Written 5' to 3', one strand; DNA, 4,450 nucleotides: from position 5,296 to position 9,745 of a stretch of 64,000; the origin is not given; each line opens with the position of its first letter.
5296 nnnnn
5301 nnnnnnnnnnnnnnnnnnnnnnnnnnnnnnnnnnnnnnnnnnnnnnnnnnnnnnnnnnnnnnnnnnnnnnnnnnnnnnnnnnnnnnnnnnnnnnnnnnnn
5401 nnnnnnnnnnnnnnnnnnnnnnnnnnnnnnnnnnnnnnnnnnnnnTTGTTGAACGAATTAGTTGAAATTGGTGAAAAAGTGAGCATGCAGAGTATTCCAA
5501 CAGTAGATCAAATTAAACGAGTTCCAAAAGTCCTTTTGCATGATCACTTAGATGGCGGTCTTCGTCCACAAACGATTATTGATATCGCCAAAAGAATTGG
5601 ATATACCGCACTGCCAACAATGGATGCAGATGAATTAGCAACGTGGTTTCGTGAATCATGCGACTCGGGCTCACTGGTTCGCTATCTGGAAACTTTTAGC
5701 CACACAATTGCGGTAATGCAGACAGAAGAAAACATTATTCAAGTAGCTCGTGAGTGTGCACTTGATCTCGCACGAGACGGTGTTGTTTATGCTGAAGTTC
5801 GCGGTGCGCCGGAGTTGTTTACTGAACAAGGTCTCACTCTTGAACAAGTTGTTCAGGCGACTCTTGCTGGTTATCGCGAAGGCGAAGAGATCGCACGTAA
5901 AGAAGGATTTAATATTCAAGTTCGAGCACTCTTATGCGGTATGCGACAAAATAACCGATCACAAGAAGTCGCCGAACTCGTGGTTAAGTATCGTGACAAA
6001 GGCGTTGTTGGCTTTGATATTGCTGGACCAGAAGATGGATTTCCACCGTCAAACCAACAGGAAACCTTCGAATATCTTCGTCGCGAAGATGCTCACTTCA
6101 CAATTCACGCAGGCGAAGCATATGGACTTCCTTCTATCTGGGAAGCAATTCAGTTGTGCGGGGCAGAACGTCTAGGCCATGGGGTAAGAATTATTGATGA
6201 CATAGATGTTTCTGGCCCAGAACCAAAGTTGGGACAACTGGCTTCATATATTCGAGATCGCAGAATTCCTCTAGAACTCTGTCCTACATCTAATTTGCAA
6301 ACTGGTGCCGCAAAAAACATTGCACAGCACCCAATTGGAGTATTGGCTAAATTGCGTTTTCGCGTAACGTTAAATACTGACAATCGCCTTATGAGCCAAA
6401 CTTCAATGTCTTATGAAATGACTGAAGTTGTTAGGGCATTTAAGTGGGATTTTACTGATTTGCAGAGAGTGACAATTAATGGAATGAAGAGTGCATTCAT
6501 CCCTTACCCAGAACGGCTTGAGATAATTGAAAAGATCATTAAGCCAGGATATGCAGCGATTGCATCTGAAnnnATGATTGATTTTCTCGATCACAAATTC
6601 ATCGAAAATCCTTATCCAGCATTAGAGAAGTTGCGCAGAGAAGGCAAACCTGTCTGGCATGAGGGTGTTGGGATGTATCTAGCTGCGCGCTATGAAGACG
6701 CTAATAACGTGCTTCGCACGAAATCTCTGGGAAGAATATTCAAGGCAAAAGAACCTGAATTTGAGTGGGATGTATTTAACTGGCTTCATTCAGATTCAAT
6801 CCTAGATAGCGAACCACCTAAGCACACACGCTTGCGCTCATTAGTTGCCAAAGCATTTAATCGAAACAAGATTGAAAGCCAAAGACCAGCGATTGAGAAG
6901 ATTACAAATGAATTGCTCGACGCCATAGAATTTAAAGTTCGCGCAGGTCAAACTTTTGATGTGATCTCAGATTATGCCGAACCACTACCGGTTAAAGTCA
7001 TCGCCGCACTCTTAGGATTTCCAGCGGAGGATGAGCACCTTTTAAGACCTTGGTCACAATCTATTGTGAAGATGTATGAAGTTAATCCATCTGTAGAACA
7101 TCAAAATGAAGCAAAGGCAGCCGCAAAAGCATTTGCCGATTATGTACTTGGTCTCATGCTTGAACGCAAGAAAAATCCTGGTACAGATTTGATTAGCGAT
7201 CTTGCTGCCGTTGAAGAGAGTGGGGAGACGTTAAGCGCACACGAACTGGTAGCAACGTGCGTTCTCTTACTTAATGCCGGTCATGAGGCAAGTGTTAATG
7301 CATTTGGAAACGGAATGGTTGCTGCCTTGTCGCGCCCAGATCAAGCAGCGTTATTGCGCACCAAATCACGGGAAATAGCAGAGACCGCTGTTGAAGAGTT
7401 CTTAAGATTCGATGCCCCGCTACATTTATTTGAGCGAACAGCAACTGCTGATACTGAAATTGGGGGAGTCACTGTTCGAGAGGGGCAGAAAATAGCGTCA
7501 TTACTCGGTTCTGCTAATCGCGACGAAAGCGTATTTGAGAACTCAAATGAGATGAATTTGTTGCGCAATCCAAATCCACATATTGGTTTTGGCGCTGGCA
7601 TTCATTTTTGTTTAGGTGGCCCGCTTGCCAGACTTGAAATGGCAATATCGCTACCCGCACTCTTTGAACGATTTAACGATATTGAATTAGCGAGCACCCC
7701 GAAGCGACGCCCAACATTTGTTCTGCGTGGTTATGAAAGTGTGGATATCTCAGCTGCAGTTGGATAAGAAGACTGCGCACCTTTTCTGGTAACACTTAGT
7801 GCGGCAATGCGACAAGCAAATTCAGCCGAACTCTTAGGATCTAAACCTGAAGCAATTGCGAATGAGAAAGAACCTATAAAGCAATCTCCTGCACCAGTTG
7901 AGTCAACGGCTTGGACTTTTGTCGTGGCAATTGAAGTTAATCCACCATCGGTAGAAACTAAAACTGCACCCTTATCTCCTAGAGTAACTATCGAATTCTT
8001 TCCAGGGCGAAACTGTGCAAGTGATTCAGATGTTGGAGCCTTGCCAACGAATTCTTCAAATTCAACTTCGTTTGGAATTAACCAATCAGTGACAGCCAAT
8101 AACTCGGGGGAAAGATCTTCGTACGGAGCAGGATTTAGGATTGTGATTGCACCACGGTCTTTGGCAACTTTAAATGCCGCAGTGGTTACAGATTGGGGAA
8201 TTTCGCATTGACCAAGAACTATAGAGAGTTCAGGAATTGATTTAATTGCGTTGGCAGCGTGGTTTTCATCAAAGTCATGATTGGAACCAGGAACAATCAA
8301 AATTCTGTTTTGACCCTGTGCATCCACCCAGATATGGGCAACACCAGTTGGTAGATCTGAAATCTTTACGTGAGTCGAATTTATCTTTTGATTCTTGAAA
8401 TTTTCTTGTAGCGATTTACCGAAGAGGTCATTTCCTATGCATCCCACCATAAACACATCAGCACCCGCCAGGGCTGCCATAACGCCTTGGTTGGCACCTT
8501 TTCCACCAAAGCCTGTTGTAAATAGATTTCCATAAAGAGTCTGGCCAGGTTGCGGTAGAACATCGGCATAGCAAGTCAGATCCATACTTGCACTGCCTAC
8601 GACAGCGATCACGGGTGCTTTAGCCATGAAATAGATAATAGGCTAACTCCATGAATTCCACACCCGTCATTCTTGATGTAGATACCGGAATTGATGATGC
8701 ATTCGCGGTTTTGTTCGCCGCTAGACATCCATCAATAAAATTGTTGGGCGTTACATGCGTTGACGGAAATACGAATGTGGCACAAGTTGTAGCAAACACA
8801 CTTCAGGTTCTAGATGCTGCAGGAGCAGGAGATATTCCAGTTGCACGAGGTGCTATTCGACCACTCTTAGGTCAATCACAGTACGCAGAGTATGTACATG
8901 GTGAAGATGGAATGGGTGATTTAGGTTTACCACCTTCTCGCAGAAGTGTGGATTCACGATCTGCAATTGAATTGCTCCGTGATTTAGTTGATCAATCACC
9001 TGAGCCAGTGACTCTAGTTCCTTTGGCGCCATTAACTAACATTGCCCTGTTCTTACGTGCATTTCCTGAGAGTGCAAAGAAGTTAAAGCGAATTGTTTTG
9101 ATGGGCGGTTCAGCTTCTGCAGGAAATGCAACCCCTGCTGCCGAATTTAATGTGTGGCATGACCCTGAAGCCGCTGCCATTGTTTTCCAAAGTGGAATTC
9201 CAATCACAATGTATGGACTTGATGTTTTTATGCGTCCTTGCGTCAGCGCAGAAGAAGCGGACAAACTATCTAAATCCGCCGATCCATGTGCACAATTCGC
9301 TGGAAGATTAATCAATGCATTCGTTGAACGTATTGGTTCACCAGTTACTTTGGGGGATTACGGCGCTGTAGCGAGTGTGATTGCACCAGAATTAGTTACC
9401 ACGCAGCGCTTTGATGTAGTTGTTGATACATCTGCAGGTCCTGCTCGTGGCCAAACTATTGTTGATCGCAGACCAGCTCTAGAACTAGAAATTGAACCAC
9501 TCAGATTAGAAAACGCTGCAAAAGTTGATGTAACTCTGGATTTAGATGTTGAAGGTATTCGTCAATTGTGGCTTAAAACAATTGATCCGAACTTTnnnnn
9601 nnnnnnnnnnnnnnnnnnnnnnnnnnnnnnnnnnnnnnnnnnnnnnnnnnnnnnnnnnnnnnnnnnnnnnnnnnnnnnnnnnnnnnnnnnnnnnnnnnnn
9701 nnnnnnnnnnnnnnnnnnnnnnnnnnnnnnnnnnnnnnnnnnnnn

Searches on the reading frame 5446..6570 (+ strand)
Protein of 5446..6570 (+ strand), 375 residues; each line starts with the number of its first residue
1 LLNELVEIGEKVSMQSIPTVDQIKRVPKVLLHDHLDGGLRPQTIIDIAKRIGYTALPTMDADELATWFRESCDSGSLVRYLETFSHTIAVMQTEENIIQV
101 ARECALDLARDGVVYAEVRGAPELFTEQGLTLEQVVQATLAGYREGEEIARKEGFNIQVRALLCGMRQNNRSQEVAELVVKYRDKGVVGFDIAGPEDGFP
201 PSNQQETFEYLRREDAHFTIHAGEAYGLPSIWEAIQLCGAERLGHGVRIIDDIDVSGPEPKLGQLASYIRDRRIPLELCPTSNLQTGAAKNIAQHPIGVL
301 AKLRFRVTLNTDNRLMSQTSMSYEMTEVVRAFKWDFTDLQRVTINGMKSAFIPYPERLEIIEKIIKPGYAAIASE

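Call 27: search_protein_families(library=ncbifam, proteins=[window:5446-6570:+], max_evalue=1e-10)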
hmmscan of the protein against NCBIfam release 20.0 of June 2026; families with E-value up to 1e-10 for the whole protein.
window:5446-6570:+ (375 aa): 8 families
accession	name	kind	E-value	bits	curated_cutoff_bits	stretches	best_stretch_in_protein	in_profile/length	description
NF006847.0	PRK09358.1-2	equivalog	5.8e-174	578.1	412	1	16-374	3-362/364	adenosine deaminase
TIGR01430.1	aden_deam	equivalog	5.9e-75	252.3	216.55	1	27-364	2-323/323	adenosine deaminase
NF006846.0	PRK09358.1-1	equivalog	2.7e-53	181.2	459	1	24-364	4-330/333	adenosine deaminase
NF006848.0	PRK09358.1-3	equivalog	7.7e-48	163.4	426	1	25-364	3-323/325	adenosine deaminase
NF006850.0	PRK09358.1-6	equivalog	1.7e-40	138.9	419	1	21-364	3-327/334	adenosine deaminase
NF006854.0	PRK09358.3-1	equivalog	1.1e-39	136.5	530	1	21-364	9-334/344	adenosine deaminase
NF006849.0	PRK09358.1-5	equivalog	3.9e-29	101.8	494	1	20-343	6-316/350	adenosine deaminase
NF006856.0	PRK09358.3-3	equivalog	1.1e-11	44.4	510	1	21-349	15-313/316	adenosine deaminase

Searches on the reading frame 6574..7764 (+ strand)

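Call 80: search_protein_families(library=pfam, proteins=[window:6574-7764:+], max_evalue=1e-8)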
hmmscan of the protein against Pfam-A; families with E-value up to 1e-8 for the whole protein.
window:6574-7764:+ (397 aa): 1 family
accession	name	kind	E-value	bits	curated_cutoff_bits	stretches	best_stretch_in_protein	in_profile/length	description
PF00067.27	p450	-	1e-28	100.8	22.8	1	12-368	21-433/462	Cytochrome P450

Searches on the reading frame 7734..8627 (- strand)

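Call 27: search_protein_families(library=ncbifam, proteins=[window:7734-8627:-], max_evalue=1e-10)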
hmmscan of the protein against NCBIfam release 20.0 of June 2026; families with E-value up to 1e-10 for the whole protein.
window:7734-8627:- (298 aa): 15 families
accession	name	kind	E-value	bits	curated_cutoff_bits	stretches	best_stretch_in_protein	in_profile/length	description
TIGR02152.1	D_ribokin_bact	equivalog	2.8e-87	292.8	299.65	1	7-295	1-297/298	ribokinase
NF008353.0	PRK11142.1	equivalog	4e-64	217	341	1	7-296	5-301/307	ribokinase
NF041134.1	R1P_kin_Thcocales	equivalog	7.5e-24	84.6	500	1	9-293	5-277/291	ADP-dependent ribose-1-phosphate kinase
TIGR02198.1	rfaE_dom_I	equivalog_domain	4.7e-20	71.9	345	1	45-286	51-304/315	D-glycero-beta-D-manno-heptose-7-phosphate kinase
TIGR04382.1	myo_inos_iolC_N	equivalog_domain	6.8e-20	71.5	300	1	10-296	7-307/309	5-dehydro-2-deoxygluconokinase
TIGR03168.1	1-PFK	subfamily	9.4e-20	70.7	216.4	1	12-289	7-292/305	hexose kinase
NF053626.1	RibKinHalex1628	equivalog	1.1e-19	71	330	1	9-295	6-288/293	ATP-dependent ribose-1-phosphate kinase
TIGR03828.1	pfkB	equivalog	3.3e-19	69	292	1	14-289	9-292/305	1-phosphofructokinase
NF049991.1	TagKinase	equivalog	2.2e-17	62.8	420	1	54-294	54-311/321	tagatose kinase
NF040938.1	KDG_KDGal_kin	equivalog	2.7e-15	56.3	400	0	180-296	184-301/305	bifunctional 2-dehydro-3-deoxygluconokinase/2-dehydro-3-deoxygalactonokinase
NF008454.0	PRK11316.1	equivalog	5.6e-15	54.9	521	1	43-286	52-302/475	bifunctional D-glycero-beta-D-manno-heptose-7-phosphate kinase/D-glycero-beta-D-manno-heptose 1-phosphate adenylyltransferase HldE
NF006957.1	PRK09434.1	equivalog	9.8e-15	54.8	450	1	39-293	25-301/302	fructokinase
NF007321.0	PRK09813.1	equivalog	1e-12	48.1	247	0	210-284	187-260/261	fructoselysine 6-kinase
NF007416.0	PRK09954.1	equivalog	4.4e-12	45.6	561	1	8-280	61-341/362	sugar kinase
NF041320.1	pfkB_Halo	equivalog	2.5e-11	43.6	400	0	212-285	211-283/302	1-phosphofructokinase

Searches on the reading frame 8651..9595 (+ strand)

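Call 27: search_protein_families(library=ncbifam, proteins=[window:8651-9595:+], max_evalue=1e-10)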
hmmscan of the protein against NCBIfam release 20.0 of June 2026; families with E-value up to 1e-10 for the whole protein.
window:8651-9595:+ (315 aa): 4 families
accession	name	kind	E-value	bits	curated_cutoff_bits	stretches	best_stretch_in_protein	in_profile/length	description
NF008036.0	PRK10768.1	equivalog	8.4e-74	248.4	382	1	3-311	2-300/304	ribonucleoside hydrolase RihC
NF007761.0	PRK10443.1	equivalog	2.1e-67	227.4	433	1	4-274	3-279/311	pyrimidine-specific ribonucleoside hydrolase RihA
NF052221.1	UridNuclsHydUriH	equivalog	3e-60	204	450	1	6-278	2-282/310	uridine-preferring nucleoside hydrolase UriH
NF007417.0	PRK09955.1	equivalog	1.4e-54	185.1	459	1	1-279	1-283/313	ribosylpyrimidine nucleosidase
